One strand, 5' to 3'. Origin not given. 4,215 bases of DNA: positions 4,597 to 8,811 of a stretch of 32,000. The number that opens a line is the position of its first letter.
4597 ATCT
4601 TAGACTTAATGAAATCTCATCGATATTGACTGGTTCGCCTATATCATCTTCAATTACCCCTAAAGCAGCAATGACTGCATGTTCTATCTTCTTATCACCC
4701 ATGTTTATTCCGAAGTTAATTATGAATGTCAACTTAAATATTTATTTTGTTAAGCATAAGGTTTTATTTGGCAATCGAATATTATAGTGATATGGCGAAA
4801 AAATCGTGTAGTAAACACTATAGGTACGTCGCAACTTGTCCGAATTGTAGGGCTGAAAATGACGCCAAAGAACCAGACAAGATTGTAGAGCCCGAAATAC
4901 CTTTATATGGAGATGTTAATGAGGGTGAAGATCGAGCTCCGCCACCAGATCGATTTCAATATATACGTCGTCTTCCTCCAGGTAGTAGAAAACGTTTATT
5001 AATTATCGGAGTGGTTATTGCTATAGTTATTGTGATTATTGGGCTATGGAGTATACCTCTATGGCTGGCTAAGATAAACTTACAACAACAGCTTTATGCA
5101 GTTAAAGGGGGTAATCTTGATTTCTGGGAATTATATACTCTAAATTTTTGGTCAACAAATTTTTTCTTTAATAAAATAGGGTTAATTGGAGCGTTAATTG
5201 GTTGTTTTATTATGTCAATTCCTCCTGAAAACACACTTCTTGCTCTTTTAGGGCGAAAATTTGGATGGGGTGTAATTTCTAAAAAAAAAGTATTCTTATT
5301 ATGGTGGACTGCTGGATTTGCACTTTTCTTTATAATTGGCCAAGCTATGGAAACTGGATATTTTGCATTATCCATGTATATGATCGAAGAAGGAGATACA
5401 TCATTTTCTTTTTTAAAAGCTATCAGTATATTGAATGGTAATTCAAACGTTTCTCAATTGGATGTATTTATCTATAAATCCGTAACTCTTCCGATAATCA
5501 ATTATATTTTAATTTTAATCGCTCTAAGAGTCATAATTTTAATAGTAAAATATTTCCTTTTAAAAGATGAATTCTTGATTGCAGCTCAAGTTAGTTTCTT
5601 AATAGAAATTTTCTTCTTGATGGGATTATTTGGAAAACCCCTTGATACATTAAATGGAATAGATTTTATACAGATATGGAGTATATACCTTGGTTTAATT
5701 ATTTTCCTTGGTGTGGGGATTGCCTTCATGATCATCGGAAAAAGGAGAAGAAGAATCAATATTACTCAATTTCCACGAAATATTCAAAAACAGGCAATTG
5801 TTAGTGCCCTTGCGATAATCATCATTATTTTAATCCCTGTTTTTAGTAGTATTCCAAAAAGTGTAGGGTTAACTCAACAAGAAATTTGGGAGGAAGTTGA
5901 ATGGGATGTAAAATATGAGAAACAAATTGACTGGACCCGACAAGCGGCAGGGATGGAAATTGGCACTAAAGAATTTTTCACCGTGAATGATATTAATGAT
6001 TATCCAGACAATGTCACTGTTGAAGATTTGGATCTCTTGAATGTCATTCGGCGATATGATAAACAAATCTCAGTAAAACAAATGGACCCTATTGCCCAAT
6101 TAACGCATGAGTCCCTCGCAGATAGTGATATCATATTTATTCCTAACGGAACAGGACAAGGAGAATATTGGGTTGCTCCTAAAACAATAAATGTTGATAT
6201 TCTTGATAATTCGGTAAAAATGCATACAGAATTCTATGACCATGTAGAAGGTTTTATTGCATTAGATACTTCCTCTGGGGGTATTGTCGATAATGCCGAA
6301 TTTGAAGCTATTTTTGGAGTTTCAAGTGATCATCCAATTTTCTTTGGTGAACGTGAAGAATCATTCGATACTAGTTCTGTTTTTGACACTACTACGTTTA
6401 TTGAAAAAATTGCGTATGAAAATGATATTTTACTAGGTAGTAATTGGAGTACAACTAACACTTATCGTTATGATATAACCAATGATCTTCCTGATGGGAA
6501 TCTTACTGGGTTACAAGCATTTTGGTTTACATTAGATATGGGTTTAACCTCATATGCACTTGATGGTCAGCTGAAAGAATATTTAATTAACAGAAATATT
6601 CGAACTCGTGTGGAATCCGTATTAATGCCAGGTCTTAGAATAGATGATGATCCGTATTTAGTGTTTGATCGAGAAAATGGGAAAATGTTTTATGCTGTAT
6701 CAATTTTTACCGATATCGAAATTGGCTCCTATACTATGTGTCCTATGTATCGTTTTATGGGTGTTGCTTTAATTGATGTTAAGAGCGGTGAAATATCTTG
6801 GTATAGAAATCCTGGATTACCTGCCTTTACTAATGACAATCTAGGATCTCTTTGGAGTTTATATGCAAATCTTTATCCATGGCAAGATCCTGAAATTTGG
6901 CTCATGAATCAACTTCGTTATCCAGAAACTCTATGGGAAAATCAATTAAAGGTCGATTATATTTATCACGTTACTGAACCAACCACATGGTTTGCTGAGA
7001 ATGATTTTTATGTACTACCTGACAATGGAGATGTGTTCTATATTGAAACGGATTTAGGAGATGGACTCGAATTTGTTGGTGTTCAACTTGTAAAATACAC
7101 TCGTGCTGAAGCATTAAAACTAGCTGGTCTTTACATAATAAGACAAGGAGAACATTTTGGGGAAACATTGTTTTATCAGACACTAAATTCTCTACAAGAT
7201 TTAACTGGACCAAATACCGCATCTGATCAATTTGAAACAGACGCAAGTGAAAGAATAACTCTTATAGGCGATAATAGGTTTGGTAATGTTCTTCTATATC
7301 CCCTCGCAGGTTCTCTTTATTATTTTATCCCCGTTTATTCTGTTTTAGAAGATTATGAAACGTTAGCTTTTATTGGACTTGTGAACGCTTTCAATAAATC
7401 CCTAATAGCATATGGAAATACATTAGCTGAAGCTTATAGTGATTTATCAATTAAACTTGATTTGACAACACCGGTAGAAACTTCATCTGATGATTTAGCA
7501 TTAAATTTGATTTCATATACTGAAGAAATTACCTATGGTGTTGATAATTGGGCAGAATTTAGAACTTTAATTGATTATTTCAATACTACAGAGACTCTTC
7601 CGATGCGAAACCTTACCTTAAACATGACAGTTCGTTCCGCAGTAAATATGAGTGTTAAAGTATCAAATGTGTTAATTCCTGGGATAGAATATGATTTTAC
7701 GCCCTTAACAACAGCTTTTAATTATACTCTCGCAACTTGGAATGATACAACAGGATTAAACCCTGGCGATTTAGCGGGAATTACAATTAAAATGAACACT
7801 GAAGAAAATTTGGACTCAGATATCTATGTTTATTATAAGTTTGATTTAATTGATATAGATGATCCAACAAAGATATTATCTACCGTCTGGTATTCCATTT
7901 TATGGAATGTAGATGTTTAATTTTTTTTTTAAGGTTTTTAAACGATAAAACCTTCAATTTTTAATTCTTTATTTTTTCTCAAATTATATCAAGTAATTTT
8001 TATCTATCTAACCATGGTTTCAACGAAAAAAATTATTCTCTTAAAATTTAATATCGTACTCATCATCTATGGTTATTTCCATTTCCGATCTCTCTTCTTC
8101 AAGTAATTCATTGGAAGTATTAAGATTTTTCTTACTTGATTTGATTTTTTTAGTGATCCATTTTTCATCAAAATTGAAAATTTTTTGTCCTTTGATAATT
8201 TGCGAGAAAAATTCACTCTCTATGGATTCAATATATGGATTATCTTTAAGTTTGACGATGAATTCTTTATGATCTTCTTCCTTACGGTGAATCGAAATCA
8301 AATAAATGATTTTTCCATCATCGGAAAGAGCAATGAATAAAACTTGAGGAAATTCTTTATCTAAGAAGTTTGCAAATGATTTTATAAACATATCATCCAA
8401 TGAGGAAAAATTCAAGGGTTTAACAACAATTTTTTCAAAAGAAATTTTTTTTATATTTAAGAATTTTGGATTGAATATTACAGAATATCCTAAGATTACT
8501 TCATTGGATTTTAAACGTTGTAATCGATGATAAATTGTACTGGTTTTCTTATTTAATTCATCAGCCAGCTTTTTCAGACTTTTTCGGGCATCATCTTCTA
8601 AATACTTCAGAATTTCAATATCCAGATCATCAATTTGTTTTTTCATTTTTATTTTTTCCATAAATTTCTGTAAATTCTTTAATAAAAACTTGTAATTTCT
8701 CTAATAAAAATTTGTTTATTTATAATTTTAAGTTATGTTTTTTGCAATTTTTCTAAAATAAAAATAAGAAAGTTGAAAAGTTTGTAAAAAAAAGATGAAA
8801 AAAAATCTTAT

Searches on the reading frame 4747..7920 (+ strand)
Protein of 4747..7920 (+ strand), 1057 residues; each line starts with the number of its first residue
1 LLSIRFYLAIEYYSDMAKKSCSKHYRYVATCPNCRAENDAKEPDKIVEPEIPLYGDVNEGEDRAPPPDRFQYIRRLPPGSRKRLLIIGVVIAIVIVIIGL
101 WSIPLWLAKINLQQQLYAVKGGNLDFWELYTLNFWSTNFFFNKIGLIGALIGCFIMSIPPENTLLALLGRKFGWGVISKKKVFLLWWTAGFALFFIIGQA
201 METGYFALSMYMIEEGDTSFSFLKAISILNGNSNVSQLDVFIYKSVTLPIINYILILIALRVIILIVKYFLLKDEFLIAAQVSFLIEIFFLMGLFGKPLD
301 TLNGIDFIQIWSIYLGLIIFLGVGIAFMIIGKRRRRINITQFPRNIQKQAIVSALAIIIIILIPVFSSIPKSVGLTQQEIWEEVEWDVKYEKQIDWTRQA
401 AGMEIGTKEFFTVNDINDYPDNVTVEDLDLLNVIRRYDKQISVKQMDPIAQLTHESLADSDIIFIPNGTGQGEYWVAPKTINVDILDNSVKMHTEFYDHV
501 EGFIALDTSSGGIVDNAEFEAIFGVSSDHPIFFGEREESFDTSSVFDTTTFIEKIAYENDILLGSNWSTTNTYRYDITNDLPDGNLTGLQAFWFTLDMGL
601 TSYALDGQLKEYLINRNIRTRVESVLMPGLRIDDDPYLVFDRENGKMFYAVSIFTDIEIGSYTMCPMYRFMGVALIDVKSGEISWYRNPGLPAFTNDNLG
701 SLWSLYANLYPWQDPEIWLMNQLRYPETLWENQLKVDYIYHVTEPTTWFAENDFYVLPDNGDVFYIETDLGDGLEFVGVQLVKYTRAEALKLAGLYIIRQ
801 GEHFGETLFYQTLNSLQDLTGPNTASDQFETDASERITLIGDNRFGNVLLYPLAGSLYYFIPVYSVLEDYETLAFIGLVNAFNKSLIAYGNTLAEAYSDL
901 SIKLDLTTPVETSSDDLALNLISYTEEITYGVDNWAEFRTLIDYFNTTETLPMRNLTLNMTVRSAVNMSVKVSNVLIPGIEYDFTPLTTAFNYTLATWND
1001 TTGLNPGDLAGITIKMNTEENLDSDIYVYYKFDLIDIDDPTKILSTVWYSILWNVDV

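Call 7: search_protein_families(library=pfam, proteins=[window:4747-7920:+], max_evalue=0.001)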
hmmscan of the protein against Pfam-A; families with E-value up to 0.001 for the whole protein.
window:4747-7920:+ (1057 aa): 1 family
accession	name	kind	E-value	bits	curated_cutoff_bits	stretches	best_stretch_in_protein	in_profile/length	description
PF03699.18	UPF0182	-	1.1e-10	40.8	27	1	719-833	642-761/770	Uncharacterised protein family (UPF0182)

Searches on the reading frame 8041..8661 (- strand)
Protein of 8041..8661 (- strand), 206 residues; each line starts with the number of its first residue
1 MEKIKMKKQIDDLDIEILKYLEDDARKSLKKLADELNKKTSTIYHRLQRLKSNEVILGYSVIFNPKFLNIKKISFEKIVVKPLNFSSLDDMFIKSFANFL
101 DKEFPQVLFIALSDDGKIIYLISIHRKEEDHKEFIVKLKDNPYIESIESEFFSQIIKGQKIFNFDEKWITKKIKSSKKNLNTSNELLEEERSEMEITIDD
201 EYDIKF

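Call 7: search_protein_families(library=pfam, proteins=[window:8041-8661:-], max_evalue=0.001)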
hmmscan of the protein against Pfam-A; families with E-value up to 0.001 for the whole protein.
window:8041-8661:- (206 aa): 4 families
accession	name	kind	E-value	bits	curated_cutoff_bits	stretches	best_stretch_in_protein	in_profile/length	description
PF13404.12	HTH_AsnC-type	-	8.8e-10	38.7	27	1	10-51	1-42/42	AsnC-type helix-turn-helix domain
PF13412.12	HTH_24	-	1e-09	38.2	21.9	1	11-56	2-47/48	Winged helix-turn-helix DNA-binding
PF22482.2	AsnC_trans_reg_3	-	0.0002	21.8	24.4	1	93-163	24-93/95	PF0864 C-terminal dimeric alpha+beta barrel domain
PF25212.1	HVO_A0114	-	0.00028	21.1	27.6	1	6-56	16-66/84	HVO_A0114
